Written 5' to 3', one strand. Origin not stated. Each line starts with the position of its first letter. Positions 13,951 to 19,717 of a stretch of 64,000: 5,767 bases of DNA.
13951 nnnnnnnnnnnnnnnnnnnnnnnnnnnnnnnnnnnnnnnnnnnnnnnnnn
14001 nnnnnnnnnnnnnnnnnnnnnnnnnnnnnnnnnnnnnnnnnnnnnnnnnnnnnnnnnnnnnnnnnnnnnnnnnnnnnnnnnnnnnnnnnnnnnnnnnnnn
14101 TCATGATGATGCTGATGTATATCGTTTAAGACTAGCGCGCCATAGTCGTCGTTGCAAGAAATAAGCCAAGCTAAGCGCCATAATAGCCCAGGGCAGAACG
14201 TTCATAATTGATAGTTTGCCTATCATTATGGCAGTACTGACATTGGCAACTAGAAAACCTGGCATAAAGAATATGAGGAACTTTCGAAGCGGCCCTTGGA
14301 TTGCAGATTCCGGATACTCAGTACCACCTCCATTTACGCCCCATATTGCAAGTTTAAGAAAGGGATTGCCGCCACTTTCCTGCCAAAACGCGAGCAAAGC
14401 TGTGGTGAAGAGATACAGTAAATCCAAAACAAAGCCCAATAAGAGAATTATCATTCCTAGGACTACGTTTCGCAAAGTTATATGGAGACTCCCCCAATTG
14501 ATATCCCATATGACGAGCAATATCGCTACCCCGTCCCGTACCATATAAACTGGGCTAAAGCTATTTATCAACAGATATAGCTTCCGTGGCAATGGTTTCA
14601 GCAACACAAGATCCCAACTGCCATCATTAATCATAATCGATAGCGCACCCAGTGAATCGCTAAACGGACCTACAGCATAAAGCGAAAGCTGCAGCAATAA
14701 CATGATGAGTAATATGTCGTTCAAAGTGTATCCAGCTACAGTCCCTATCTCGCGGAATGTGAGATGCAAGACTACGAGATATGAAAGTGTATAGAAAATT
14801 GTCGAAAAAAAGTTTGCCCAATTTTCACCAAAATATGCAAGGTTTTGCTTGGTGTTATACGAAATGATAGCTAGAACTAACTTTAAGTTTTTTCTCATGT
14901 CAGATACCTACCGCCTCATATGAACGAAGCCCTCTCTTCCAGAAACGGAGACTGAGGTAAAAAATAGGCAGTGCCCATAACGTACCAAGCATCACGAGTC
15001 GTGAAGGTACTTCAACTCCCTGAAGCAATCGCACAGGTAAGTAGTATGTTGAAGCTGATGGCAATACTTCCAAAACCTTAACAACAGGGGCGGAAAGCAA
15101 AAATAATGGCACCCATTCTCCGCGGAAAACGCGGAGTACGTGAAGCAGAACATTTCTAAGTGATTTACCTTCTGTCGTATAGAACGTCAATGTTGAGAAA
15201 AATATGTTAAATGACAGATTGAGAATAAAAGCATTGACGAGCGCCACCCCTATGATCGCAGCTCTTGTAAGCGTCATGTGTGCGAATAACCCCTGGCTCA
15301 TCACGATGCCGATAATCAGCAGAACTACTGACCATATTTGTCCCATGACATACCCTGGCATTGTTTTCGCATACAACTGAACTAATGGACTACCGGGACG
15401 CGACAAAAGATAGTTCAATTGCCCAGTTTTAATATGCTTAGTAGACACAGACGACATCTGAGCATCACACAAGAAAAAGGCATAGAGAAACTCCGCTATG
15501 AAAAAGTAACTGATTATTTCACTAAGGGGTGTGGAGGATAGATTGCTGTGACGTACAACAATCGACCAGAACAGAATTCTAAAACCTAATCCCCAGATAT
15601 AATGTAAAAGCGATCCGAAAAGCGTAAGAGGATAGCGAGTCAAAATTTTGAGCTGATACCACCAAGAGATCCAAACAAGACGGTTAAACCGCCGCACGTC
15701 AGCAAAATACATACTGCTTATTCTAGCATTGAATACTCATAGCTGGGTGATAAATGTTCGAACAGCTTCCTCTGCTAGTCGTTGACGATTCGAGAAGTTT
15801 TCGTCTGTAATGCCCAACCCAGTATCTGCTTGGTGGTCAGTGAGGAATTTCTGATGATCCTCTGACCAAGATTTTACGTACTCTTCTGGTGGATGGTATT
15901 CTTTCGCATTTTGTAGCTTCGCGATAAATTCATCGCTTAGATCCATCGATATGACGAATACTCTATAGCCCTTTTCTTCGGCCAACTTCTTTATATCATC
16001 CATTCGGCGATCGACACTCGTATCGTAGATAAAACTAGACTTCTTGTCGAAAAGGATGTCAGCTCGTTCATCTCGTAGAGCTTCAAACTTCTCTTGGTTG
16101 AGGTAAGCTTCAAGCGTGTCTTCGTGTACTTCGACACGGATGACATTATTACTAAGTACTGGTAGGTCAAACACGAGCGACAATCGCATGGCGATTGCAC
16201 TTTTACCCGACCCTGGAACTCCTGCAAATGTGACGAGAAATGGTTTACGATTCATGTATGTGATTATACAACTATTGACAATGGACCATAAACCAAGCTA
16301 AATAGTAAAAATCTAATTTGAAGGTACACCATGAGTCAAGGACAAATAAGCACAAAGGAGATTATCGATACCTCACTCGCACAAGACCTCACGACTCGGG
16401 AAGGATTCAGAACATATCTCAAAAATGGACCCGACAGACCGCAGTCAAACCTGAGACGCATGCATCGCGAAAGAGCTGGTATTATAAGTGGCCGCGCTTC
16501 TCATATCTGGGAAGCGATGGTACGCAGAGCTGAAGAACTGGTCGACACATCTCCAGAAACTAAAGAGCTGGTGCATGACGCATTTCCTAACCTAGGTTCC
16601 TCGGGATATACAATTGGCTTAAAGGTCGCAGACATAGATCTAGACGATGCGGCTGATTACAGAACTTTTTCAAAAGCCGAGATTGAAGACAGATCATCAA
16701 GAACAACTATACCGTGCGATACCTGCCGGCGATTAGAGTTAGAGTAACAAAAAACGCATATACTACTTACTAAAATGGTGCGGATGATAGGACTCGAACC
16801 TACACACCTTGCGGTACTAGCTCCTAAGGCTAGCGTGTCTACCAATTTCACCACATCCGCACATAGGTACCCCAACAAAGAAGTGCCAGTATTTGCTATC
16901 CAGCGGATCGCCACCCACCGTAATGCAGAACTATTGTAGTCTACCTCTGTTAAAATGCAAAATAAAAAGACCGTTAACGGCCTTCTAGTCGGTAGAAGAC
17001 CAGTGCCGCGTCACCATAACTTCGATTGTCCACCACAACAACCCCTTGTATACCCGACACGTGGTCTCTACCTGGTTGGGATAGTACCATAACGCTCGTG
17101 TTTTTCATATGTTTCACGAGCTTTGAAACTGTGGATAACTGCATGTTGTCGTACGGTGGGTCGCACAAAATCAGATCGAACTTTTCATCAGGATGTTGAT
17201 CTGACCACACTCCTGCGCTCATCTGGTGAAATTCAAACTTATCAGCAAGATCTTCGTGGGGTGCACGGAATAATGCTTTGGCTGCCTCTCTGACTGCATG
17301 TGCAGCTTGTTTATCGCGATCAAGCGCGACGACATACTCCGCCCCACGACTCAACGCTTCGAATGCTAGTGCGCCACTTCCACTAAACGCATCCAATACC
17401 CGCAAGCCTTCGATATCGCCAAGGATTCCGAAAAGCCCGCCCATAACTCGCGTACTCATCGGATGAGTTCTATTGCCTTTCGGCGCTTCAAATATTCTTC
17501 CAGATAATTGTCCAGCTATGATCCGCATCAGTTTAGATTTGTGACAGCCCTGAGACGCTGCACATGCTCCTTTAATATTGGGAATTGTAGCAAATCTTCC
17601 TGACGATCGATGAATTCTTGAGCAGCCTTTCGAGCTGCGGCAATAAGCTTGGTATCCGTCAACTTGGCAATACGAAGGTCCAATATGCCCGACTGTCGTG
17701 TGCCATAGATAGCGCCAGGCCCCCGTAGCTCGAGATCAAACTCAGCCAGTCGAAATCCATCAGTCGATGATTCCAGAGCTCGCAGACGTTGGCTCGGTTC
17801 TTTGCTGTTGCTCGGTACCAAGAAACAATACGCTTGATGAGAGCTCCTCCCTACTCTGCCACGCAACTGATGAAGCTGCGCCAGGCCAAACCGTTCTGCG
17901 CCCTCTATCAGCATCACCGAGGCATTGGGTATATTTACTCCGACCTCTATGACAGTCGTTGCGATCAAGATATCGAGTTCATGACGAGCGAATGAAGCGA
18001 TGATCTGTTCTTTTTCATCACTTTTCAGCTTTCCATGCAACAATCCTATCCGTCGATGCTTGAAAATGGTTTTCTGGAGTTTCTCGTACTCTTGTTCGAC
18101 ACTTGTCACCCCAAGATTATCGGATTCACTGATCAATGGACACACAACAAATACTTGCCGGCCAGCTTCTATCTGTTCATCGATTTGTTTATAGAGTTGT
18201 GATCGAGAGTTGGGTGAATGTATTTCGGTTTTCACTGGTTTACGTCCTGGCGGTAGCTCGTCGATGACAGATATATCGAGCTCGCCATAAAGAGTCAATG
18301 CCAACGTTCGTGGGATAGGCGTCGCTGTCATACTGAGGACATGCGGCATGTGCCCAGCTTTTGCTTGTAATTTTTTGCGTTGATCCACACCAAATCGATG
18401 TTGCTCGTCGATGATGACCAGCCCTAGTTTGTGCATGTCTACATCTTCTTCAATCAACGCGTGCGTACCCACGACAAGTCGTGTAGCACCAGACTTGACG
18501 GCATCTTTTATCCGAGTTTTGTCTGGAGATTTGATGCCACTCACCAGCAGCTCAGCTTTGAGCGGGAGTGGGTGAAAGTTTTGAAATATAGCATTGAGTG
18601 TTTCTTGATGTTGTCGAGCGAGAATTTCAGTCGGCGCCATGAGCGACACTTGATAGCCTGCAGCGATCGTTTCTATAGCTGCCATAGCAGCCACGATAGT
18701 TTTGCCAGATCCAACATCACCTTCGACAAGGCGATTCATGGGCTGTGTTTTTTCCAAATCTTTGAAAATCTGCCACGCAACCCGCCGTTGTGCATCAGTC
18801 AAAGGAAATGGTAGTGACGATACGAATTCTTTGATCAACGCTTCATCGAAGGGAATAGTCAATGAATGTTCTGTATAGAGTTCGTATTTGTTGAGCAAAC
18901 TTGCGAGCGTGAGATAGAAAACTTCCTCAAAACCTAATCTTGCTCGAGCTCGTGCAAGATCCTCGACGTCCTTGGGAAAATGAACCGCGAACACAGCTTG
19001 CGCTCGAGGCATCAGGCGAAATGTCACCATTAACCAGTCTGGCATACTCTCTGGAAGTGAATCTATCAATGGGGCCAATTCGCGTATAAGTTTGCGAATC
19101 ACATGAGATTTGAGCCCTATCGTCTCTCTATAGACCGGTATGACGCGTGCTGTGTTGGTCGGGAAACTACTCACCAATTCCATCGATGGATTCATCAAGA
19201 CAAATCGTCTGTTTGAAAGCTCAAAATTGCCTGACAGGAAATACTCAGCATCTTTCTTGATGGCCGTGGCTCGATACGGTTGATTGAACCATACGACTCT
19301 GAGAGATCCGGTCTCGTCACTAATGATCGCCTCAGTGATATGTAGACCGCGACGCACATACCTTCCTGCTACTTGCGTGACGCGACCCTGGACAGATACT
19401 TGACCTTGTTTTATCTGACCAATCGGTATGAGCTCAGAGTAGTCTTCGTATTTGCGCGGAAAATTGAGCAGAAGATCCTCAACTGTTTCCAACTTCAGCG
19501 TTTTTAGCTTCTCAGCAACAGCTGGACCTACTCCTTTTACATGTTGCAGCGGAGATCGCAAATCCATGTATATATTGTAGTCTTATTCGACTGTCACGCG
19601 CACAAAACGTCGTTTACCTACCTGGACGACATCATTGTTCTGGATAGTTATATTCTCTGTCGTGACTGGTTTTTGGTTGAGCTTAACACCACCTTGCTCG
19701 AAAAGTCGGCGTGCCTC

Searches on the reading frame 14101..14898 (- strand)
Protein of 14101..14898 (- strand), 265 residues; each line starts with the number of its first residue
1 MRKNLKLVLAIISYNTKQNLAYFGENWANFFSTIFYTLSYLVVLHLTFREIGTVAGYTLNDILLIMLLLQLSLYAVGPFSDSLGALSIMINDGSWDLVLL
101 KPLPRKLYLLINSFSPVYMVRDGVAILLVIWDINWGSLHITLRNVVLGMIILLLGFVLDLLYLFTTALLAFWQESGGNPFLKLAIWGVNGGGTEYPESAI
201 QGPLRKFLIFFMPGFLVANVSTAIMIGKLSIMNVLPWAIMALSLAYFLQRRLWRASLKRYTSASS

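Call 104: search_protein_families(library=pfam, proteins=[window:14101-14898:-], max_evalue=0.00001)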
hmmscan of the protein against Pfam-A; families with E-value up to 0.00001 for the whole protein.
window:14101-14898:- (265 aa): 1 family
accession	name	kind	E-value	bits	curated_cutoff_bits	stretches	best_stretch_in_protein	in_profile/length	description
PF06182.17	ABC2_membrane_6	-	4.6e-28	99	22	1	36-264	3-229/229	ABC-2 family transporter protein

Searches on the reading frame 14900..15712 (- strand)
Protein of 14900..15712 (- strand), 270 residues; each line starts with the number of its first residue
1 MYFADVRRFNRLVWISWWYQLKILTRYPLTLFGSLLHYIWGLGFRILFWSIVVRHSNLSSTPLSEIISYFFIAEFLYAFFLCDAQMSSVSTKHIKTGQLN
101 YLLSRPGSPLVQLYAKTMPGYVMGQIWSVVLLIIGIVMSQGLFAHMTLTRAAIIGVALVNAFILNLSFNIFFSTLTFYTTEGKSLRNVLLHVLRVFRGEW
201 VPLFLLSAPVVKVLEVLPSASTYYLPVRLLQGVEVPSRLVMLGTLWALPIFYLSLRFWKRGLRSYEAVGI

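Call 104: search_protein_families(library=pfam, proteins=[window:14900-15712:-], max_evalue=0.00001)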
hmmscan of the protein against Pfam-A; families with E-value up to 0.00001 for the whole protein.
window:14900-15712:- (270 aa): 1 family
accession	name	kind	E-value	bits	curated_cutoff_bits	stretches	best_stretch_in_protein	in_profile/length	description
PF06182.17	ABC2_membrane_6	-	3.4e-16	60.1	22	1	46-269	8-229/229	ABC-2 family transporter protein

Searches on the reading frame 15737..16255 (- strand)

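Call 104: search_protein_families(library=pfam, proteins=[window:15737-16255:-], max_evalue=0.00001)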
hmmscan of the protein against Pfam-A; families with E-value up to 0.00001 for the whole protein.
window:15737-16255:- (172 aa): 2 families
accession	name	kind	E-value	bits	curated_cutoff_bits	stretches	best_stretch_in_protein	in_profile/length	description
PF13671.12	AAA_33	-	2e-06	28.6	27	1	7-121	1-121/143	AAA domain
PF06414.18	Zeta_toxin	-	3.2e-06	27.1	22.3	0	3-105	14-130/199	Zeta toxin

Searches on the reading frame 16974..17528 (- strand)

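Call 104: search_protein_families(library=pfam, proteins=[window:16974-17528:-], max_evalue=0.00001)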
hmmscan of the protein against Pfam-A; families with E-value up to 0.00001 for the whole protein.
window:16974-17528:- (184 aa): 4 families
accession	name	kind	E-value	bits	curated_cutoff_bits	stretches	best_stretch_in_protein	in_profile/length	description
PF03602.21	Cons_hypoth95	-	9.1e-34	117.1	24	1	1-179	1-181/182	Conserved hypothetical protein 95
PF13847.12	Methyltransf_31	-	7.8e-07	29.3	27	1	41-148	4-108/145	Methyltransferase domain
PF05175.20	MTS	-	4e-06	27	23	1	42-154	33-135/170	Methyltransferase small domain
PF13649.12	Methyltransf_25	-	6.9e-06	27.1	27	1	44-141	1-89/97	Methyltransferase domain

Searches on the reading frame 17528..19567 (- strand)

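Call 104: search_protein_families(library=pfam, proteins=[window:17528-19567:-], max_evalue=0.00001)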
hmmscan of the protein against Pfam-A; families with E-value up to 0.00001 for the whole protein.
window:17528-19567:- (679 aa): 7 families
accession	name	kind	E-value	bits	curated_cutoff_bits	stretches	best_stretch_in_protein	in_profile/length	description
PF17191.10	RecG_wedge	-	3.2e-26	92.3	23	1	7-164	2-158/162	RecG wedge domain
PF00270.35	DEAD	-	7.2e-24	84.8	26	1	266-422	6-164/167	DEAD/DEAH box helicase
PF00271.37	Helicase_C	-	2.2e-20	73.4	23.5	1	461-575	9-109/110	Helicase conserved C-terminal domain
PF19833.4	RecG_dom3_C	-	3.3e-13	49.9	26.8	1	602-673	2-77/87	ATP-dependent DNA helicase RecG, domain 3, C-terminal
PF04851.21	ResIII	-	1.2e-11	45.3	22.5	1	256-417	4-162/164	Type III restriction enzyme, res subunit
PF01336.31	tRNA_anti-codon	-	4e-07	30.3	27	1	57-131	1-74/75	OB-fold nucleic acid binding domain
PF13604.12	AAA_30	-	7.2e-06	26.3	27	0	259-405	5-113/191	AAA domain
